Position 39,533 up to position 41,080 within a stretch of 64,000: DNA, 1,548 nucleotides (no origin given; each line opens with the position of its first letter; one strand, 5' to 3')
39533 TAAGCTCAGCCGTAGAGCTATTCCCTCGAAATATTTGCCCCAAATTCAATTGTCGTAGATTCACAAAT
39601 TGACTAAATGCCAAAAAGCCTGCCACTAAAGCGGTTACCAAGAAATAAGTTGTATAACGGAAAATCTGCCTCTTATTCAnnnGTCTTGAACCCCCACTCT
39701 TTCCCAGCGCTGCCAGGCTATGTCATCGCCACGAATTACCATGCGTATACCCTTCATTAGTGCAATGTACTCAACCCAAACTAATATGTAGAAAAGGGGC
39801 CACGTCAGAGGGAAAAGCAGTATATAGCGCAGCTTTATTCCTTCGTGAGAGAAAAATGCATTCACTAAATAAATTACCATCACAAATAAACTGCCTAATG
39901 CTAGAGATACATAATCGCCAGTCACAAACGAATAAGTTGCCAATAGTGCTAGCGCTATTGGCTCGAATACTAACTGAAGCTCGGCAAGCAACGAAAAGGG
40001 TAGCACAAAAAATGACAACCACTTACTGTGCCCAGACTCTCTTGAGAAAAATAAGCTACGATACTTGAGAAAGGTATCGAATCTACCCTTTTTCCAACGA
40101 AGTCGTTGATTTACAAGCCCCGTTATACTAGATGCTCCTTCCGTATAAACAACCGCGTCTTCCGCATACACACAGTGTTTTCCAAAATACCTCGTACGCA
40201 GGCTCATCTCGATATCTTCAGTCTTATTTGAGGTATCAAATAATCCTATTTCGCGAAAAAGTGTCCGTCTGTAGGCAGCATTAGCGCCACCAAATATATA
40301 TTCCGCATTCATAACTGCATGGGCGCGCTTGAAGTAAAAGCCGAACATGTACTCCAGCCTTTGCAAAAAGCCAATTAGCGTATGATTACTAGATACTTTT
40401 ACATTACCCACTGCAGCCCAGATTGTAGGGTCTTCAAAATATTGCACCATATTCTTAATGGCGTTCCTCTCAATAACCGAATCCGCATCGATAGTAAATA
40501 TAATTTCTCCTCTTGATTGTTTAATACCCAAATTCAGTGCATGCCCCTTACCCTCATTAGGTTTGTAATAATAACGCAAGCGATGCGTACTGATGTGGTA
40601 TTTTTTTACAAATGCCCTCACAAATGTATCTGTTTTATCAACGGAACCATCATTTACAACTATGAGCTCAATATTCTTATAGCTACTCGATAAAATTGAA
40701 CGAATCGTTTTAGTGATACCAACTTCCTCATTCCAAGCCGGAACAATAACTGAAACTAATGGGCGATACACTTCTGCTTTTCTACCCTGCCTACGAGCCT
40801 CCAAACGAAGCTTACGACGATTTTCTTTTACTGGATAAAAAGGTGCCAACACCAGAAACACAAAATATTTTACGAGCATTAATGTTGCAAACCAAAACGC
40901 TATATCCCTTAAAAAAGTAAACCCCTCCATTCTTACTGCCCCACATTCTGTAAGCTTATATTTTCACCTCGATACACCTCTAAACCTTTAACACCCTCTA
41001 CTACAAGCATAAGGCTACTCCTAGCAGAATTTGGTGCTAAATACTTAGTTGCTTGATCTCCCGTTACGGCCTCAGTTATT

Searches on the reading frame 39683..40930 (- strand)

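Call 58: search_protein_families(library=pfam, proteins=[window:39683-40930:-], max_evalue=0.0001)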
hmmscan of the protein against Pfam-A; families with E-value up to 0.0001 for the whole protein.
window:39683-40930:- (416 aa): 6 families
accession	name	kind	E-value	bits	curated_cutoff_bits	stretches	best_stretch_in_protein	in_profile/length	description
PF00535.33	Glycos_transf_2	-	7.7e-35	120.7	23.3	1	60-229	1-168/168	Glycosyl transferase family 2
PF13641.12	Glyco_tranf_2_3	-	9.1e-31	108.1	27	1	59-281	3-229/230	Glycosyltransferase like family 2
PF13632.12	Glyco_trans_2_3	-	2.3e-15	57.4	27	1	143-331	1-189/198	Glycosyl transferase family group 2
PF10111.15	Glyco_tranf_2_2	-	3.5e-09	37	27.3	1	60-245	1-198/276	Glycosyltransferase like family 2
PF13506.12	Glyco_transf_21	-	2.4e-06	27.6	21.7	1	128-281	18-174/174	Glycosyl transferase family 21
PF03142.21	Chitin_synth_2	-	8e-05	21.9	27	0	134-215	195-273/527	Chitin synthase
